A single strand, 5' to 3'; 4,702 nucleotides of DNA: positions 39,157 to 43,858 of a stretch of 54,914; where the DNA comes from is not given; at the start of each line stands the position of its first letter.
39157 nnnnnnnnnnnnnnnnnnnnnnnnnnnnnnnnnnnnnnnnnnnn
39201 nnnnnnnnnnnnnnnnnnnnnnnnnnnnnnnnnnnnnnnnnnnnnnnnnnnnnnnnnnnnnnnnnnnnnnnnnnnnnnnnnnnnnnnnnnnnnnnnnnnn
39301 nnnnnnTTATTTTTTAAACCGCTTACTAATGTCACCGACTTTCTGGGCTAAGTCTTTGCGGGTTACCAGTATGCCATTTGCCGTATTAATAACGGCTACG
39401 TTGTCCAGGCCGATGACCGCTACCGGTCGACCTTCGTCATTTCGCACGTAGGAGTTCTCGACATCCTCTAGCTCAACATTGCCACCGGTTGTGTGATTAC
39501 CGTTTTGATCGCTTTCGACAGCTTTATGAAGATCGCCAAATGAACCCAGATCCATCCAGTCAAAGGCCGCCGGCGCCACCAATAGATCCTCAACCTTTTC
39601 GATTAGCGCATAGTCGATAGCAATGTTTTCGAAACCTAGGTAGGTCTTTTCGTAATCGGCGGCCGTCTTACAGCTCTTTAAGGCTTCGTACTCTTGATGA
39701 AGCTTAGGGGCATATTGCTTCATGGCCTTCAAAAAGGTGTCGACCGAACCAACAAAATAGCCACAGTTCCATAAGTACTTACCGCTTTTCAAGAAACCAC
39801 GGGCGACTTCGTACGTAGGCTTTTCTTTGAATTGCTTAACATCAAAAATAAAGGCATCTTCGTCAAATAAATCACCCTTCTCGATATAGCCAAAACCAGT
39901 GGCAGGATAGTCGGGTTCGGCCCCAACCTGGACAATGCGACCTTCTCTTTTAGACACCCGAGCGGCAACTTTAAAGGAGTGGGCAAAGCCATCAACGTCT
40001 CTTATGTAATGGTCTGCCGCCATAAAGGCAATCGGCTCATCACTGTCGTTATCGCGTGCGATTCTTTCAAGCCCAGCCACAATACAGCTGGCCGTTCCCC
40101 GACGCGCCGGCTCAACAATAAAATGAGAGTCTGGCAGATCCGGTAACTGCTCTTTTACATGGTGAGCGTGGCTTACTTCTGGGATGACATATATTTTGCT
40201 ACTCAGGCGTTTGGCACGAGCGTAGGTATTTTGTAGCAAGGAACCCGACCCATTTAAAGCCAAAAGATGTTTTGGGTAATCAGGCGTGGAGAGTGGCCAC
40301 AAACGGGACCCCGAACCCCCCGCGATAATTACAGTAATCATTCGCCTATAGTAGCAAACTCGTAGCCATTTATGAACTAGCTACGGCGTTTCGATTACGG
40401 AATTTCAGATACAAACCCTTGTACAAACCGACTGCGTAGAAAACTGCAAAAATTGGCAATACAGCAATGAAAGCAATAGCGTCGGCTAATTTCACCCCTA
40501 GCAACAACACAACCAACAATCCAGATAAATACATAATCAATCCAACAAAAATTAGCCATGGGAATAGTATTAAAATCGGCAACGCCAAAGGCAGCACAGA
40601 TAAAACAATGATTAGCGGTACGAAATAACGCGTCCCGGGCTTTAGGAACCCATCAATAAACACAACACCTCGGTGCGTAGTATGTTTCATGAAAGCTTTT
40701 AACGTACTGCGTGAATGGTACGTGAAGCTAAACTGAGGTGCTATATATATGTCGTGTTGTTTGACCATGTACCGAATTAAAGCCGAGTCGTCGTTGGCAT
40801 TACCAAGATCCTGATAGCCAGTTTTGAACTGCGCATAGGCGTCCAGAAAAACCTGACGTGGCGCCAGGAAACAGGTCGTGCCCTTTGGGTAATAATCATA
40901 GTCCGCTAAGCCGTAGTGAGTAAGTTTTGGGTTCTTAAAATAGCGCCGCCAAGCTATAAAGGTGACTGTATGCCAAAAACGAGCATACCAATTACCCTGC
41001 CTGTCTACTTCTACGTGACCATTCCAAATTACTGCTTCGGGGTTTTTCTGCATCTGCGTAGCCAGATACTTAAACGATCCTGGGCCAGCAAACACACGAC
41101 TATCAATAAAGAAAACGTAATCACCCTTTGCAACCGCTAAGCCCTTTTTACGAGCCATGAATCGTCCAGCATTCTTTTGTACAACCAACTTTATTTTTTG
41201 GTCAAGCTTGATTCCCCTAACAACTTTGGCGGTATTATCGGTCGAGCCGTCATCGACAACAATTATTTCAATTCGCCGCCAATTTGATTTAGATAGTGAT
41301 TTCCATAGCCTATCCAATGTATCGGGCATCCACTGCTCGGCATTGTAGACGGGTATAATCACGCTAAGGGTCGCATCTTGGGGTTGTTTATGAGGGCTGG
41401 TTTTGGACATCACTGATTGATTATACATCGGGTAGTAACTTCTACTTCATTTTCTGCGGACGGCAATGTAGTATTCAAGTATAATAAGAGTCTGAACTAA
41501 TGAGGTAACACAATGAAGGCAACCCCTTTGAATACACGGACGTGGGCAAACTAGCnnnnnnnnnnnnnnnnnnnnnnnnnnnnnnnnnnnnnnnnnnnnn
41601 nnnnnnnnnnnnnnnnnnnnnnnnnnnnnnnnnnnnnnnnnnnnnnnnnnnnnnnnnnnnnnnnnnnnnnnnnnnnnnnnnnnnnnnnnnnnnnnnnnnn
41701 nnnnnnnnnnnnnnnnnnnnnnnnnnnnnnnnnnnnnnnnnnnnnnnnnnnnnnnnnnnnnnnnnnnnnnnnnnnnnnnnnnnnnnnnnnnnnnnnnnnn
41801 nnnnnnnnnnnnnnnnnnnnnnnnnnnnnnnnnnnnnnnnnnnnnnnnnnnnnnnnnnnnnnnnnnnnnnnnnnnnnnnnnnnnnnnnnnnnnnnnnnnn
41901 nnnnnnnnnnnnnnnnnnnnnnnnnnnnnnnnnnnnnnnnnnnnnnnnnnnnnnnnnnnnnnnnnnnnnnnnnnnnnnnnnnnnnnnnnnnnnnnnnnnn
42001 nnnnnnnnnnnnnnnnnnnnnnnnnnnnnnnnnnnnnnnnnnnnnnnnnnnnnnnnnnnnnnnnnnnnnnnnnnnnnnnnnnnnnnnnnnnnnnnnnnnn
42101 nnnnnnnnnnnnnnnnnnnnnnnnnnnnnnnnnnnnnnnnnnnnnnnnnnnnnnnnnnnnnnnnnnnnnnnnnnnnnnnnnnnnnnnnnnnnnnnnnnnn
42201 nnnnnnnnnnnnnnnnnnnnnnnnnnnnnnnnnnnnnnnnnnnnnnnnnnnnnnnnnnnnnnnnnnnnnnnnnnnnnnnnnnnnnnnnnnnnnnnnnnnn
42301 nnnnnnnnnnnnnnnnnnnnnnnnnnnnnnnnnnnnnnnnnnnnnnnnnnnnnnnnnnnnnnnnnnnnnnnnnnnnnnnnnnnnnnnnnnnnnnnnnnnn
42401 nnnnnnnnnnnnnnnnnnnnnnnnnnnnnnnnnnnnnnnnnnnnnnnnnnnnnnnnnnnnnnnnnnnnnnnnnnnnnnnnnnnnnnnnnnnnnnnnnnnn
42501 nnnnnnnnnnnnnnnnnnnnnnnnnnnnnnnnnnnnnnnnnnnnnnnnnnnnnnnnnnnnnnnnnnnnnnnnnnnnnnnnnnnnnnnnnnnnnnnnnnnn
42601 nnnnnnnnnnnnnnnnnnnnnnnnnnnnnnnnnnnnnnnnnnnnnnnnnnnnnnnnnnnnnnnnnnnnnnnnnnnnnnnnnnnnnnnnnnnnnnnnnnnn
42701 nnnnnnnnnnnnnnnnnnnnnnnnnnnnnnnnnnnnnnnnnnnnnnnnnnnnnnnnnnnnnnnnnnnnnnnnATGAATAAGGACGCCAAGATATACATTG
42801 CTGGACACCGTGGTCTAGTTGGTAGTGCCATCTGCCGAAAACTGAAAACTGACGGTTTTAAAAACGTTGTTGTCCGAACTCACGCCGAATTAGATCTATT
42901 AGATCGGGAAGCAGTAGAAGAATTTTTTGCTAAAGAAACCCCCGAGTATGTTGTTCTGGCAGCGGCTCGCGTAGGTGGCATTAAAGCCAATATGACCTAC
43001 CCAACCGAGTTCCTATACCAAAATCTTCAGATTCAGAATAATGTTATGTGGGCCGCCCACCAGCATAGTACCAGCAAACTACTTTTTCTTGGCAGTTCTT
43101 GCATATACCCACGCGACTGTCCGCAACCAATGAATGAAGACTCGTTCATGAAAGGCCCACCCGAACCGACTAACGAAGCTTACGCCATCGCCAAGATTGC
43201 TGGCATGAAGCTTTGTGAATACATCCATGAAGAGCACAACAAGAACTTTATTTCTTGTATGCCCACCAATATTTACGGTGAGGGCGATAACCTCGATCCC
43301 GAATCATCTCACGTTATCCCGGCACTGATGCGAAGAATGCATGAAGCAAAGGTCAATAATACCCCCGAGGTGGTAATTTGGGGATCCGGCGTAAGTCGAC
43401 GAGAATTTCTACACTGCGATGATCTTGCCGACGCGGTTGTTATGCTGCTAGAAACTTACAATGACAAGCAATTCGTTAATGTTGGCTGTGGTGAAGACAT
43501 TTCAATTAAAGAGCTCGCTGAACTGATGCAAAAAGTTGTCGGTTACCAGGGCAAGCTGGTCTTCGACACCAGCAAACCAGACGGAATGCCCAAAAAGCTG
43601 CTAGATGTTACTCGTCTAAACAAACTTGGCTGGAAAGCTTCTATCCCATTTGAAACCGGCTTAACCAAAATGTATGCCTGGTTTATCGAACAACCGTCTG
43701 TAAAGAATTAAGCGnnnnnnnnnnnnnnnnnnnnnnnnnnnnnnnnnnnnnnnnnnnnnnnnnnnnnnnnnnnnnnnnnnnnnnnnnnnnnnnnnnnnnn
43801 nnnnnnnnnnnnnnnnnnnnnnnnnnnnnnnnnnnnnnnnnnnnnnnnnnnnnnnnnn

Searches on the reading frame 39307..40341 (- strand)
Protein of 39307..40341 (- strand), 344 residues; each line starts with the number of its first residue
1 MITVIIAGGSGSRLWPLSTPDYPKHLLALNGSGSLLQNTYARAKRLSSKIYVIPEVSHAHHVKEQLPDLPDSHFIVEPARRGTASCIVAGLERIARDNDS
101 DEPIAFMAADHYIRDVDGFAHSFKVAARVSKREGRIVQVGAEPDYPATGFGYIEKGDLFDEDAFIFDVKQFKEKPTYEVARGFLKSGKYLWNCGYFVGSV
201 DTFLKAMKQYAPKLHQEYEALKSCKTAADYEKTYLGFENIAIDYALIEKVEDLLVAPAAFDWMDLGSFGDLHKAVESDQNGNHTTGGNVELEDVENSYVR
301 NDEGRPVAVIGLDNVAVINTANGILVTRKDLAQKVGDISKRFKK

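Call 14: search_protein_families(library=pfam, proteins=[window:39307-40341:-], max_evalue=0.001)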
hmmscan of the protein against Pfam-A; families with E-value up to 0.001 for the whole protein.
window:39307-40341:- (344 aa): 3 families
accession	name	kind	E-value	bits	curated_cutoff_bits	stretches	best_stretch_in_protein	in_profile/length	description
PF00483.29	NTP_transferase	-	5.9e-37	128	21.2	1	3-279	2-243/245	Nucleotidyl transferase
PF22640.1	ManC_GMP_beta-helix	-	5.3e-09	36.3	27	1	293-340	7-53/55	MannoseP isomerase/GMP-like beta-helix domain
PF12804.13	NTP_transf_3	-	3.8e-07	30.9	27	1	4-112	2-97/160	MobA-like NTP transferase domain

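Call 51: search_protein_families(library=ncbifam, proteins=[window:39307-40341:-], max_evalue=0.00001)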
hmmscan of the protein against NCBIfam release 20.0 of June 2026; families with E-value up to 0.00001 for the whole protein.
window:39307-40341:- (344 aa): 3 families
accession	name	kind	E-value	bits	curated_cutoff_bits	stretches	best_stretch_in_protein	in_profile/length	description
TIGR01479.1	GMP_PMI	equivalog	1.3e-73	248.5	372.95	1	1-343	1-346/467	mannose-1-phosphate guanylyltransferase/mannose-6-phosphate isomerase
NF012004.0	PRK15460.1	equivalog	3e-58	197.6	859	1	3-343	8-356/478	mannose-1-phosphate guanyltransferase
TIGR03992.1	Arch_glmU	subfamily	4.5e-06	25.8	292.1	1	1-113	1-109/393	bifunctional sugar-1-phosphate nucleotidylyltransferase/acetyltransferase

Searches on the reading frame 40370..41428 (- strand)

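Call 14: search_protein_families(library=pfam, proteins=[window:40370-41428:-], max_evalue=0.001)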
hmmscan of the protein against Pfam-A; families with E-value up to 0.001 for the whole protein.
window:40370-41428:- (352 aa): 3 families
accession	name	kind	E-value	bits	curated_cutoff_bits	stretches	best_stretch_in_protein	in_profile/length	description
PF00535.33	Glycos_transf_2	-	6.7e-27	94.9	23.3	1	22-167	1-142/168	Glycosyl transferase family 2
PF10111.15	Glyco_tranf_2_2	-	5.4e-13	49.5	27.3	1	22-196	1-177/276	Glycosyltransferase like family 2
PF13641.12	Glyco_tranf_2_3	-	1.2e-10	42.2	27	1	21-249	3-223/230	Glycosyltransferase like family 2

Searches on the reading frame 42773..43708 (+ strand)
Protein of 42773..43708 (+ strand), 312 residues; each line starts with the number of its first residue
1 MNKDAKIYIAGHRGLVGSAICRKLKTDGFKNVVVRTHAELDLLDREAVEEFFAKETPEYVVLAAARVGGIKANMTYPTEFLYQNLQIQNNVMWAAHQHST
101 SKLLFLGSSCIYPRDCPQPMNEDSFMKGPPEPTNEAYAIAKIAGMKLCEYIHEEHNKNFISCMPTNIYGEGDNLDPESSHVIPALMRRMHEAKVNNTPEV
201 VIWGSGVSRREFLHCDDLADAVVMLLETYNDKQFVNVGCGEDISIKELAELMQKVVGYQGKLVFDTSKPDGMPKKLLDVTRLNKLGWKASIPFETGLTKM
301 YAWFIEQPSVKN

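Call 14: search_protein_families(library=pfam, proteins=[window:42773-43708:+], max_evalue=0.001)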
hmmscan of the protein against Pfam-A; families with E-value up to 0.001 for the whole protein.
window:42773-43708:+ (312 aa): 4 families
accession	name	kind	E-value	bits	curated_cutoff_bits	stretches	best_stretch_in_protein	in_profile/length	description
PF01370.27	Epimerase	-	1.4e-60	205.1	20.9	1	7-238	1-240/240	NAD dependent epimerase/dehydratase family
PF16363.11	GDP_Man_Dehyd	-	2.3e-16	60.6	27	1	38-300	57-332/332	GDP-mannose 4,6 dehydratase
PF04321.23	RmlD_sub_bind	-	4.6e-08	32.9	27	1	6-144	2-132/287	RmlD substrate binding domain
PF02719.21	Polysacc_synt_2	-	0.00015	21.5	20.2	0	41-106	62-126/293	Polysaccharide biosynthesis protein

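Call 51: search_protein_families(library=ncbifam, proteins=[window:42773-43708:+], max_evalue=0.00001)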
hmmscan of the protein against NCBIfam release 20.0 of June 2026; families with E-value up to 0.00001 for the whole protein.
window:42773-43708:+ (312 aa): 8 families
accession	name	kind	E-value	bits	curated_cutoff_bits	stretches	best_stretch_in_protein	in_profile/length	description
NF047922.1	GDPFucSynFcl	equivalog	1.2e-140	468.3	500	1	4-307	2-304/308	GDP-L-fucose synthase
TIGR01179.1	galE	equivalog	2.1e-20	72.8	262.3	1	39-307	53-328/332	UDP-glucose 4-epimerase GalE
TIGR01181.1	dTDP_gluc_dehyt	equivalog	3.7e-16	59.1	365.1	1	38-308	55-315/321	dTDP-glucose 4,6-dehydratase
TIGR04180.1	EDH_00030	hypoth_equivalog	5.4e-11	42.1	475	1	58-268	72-268/297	NAD-dependent 4,6-dehydratase LegB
TIGR02197.1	heptose_epim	equivalog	2.1e-09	37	274.6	1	7-260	1-264/316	ADP-glyceromanno-heptose 6-epimerase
NF007490.0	PRK10084.1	subfamily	3.3e-07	29.6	649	0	199-307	220-337/361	dTDP-glucose 4,6-dehydratase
NF007956.0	PRK10675.1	subfamily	1e-06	28.1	394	0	39-308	56-333/338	UDP-glucose 4-epimerase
TIGR01214.1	rmlD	equivalog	1.6e-06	27.4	224.05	1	6-98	1-91/285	dTDP-4-dehydrorhamnose reductase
